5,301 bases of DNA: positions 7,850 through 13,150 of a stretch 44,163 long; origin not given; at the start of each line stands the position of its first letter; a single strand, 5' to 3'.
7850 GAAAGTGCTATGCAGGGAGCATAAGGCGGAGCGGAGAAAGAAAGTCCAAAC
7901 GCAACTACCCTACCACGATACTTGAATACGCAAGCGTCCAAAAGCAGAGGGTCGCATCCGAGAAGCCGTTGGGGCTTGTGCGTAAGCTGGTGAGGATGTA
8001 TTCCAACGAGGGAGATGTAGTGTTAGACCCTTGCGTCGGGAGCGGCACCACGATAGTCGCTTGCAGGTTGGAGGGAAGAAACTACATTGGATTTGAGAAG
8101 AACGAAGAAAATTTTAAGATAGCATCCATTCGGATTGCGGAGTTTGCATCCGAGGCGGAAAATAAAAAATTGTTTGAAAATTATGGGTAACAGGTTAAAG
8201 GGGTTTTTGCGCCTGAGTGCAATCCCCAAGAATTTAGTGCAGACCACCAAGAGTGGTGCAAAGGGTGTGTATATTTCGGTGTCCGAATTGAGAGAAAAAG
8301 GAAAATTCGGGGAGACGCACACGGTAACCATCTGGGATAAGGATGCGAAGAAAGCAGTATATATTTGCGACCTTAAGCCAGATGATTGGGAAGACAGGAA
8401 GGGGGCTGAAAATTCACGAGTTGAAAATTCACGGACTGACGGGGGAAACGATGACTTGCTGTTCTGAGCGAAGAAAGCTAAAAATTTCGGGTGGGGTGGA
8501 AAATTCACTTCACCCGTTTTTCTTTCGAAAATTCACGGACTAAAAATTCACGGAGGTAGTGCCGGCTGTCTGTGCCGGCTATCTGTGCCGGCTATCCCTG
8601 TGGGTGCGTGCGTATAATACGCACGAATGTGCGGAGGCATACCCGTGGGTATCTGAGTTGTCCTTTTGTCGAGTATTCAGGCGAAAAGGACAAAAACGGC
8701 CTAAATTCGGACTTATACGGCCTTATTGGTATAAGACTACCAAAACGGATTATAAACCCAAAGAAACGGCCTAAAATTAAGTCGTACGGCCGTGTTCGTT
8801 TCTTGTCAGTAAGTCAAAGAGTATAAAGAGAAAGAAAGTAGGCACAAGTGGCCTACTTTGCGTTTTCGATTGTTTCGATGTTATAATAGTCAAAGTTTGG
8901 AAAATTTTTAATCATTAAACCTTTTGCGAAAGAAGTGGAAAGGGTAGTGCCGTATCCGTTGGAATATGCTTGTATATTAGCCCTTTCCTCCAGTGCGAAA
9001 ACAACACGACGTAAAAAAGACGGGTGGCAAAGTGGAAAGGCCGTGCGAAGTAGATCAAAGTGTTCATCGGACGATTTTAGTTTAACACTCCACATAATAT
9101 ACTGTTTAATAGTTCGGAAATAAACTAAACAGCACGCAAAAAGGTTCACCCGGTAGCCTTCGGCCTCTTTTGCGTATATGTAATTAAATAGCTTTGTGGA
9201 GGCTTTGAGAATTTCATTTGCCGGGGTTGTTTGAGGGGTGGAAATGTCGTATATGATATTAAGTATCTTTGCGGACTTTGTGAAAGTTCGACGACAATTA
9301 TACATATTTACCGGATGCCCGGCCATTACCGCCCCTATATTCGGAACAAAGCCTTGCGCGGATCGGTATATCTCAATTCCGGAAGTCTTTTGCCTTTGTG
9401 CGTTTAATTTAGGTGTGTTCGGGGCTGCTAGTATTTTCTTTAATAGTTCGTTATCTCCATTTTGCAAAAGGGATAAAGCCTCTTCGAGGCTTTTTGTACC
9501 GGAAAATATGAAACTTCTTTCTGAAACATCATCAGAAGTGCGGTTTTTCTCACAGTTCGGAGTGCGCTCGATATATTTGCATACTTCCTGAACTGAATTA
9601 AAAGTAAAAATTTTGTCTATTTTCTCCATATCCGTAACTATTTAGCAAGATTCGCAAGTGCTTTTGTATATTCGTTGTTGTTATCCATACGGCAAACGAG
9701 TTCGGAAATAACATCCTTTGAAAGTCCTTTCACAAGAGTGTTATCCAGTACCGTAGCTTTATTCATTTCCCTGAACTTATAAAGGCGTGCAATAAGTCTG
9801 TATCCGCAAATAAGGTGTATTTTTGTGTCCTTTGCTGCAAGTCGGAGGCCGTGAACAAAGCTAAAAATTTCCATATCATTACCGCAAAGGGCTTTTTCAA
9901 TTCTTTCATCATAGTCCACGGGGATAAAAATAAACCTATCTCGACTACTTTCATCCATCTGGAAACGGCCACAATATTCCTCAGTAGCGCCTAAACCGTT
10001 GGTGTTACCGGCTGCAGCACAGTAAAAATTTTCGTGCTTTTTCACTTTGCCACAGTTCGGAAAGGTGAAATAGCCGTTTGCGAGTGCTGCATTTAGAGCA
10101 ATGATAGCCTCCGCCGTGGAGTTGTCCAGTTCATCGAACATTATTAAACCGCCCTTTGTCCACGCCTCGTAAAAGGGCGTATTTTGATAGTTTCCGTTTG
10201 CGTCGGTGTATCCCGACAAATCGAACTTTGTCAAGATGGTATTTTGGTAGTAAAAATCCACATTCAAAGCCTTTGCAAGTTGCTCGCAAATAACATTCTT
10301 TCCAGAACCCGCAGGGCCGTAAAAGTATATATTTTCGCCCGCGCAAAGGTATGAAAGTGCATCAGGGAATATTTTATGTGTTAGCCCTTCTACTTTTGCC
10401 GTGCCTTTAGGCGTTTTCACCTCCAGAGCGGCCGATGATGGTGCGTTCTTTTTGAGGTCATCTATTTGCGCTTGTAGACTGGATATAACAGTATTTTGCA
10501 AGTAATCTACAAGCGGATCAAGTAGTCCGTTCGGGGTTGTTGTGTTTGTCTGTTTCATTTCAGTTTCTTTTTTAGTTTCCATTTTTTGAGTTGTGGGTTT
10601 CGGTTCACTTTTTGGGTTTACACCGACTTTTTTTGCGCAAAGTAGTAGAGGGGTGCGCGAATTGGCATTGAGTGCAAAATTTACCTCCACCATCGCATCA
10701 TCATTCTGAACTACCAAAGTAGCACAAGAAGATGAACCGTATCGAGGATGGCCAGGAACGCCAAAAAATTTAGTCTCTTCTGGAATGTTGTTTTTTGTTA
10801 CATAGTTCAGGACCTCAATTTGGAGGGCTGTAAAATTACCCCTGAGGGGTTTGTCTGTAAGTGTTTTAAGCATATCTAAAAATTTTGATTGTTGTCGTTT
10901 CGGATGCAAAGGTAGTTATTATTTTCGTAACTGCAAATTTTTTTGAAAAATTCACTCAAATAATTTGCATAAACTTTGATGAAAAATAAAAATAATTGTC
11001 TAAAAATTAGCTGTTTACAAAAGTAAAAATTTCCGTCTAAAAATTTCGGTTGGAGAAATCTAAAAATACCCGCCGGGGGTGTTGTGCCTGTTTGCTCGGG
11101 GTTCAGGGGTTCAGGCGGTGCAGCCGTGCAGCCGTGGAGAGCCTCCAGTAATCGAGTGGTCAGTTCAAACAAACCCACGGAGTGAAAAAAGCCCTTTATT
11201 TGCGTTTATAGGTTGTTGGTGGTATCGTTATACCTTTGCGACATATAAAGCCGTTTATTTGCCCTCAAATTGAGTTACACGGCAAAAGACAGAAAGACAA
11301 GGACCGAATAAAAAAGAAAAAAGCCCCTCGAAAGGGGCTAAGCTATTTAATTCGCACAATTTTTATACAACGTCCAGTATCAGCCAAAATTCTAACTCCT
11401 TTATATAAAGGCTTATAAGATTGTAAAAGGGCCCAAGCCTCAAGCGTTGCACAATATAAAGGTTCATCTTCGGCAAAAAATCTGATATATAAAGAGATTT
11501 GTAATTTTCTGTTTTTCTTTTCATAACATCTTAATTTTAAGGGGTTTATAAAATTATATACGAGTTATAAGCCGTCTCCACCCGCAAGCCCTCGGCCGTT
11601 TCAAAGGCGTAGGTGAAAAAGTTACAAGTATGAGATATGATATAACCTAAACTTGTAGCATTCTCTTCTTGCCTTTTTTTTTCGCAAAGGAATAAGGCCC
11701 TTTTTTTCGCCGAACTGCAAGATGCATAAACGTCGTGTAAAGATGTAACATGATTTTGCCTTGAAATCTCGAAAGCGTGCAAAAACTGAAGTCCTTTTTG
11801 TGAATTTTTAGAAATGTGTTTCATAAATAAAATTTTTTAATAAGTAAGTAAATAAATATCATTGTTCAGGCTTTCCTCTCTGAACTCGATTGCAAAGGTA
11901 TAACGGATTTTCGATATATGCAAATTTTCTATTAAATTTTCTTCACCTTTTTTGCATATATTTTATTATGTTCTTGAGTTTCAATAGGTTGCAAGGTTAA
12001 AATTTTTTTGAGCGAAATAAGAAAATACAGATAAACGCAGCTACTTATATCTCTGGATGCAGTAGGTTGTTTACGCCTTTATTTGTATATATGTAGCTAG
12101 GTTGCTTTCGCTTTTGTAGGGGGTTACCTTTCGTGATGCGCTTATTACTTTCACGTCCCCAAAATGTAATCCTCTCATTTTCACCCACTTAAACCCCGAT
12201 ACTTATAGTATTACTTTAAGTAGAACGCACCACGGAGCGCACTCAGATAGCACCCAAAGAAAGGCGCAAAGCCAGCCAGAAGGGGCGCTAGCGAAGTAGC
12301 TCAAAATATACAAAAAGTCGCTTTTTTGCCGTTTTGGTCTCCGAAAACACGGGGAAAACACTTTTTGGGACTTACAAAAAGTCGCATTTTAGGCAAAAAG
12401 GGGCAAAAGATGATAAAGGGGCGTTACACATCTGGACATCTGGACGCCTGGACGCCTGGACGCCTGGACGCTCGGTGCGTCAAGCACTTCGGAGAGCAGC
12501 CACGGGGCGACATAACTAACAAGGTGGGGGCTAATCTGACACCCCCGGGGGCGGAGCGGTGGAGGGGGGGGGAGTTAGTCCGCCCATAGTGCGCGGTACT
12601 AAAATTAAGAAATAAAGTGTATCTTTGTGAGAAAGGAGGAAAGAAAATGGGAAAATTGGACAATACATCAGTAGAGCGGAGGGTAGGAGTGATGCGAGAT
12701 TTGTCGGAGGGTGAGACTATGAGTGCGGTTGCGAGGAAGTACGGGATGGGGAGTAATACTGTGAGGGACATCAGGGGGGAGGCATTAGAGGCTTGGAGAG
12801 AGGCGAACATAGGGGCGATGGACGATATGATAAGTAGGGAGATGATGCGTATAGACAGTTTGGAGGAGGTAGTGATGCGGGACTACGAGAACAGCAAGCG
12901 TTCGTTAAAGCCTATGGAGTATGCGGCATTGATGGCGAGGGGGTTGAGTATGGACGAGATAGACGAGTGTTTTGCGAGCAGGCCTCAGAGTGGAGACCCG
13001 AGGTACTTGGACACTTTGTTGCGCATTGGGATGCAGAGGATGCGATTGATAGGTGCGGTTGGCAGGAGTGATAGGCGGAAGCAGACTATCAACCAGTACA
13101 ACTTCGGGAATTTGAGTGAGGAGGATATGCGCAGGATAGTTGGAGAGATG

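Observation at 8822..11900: AT-richer minus-strand island: MoxR/CobS-type AAA+ ATPase with atypical Walker A, a 258-aa partner and two small ORFs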

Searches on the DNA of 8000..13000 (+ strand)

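Call 8: search_dna_similar(query=window:8000-13000:+, collection=phages, mode=near, max_rows=20)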
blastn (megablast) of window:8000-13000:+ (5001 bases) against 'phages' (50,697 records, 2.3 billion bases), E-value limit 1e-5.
No match.

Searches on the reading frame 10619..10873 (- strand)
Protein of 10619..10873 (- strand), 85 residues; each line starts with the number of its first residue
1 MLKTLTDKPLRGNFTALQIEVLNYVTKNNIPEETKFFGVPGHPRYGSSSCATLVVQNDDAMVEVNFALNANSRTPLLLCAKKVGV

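Call 97: search_protein_representatives(protein=window:10619-10873:-)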
Query: 85 residues. Proteins with E-value up to 0.001 (for the whole library): 12; up to 1e-10: 1; up to 1e-30: 0. The best 12 are listed.
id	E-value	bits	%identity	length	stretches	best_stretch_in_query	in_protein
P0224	8.9e-12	60.8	31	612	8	41-77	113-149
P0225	4.1e-09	52.3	82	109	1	1-34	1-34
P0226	1.2e-07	47.6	45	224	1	8-67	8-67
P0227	4.9e-07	45.7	46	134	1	5-63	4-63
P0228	5.2e-06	42.5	45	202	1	5-62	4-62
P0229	2.1e-05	40.5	48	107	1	9-58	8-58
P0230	6.8e-05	38.9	47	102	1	12-58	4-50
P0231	7.3e-05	38.8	39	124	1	8-63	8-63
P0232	1.4e-04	38.0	47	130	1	12-58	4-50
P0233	2.2e-04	37.3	41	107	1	5-53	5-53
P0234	2.3e-04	37.2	47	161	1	12-58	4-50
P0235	5.0e-04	36.2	39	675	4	28-46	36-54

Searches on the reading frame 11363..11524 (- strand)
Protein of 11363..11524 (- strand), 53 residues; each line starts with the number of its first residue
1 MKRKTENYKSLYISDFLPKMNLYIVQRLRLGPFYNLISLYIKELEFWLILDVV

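Call 3: search_protein_families(library=pfam, proteins=[window:11363-11524:-], max_evalue=1)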
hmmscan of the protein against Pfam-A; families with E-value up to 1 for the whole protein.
window:11363-11524:- (53 aa): 0 families

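Call 4: search_protein_families(library=phrogs, proteins=[window:11363-11524:-], max_evalue=0.1)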
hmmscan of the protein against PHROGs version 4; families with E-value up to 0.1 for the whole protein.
window:11363-11524:- (53 aa): 0 families

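Call 5: search_protein_families(library=ncbifam, proteins=[window:11363-11524:-], max_evalue=1)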
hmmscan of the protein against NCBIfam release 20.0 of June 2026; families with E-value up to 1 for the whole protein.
window:11363-11524:- (53 aa): 0 families

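Call 6: search_protein_families(library=padloc, proteins=[window:11363-11524:-], max_evalue=1)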
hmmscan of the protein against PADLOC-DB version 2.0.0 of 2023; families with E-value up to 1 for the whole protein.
window:11363-11524:- (53 aa): 0 families

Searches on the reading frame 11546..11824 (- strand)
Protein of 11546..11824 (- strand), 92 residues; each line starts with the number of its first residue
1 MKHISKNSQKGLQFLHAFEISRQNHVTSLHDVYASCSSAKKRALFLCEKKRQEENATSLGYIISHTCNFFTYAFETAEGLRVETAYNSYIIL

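Call 3: search_protein_families(library=pfam, proteins=[window:11546-11824:-], max_evalue=1)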
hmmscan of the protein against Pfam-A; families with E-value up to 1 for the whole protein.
window:11546-11824:- (92 aa): 0 families

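Call 4: search_protein_families(library=phrogs, proteins=[window:11546-11824:-], max_evalue=0.1)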
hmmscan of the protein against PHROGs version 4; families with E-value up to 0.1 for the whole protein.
window:11546-11824:- (92 aa): 1 family
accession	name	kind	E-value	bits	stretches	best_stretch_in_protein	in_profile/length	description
phrog_13426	-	unknown function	0.079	14.5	1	3-62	3-64/78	-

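Call 5: search_protein_families(library=ncbifam, proteins=[window:11546-11824:-], max_evalue=1)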
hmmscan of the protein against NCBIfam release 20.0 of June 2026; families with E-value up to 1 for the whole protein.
window:11546-11824:- (92 aa): 0 families

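Call 6: search_protein_families(library=padloc, proteins=[window:11546-11824:-], max_evalue=1)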
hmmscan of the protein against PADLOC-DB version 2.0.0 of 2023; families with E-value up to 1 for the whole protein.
window:11546-11824:- (92 aa): 0 families
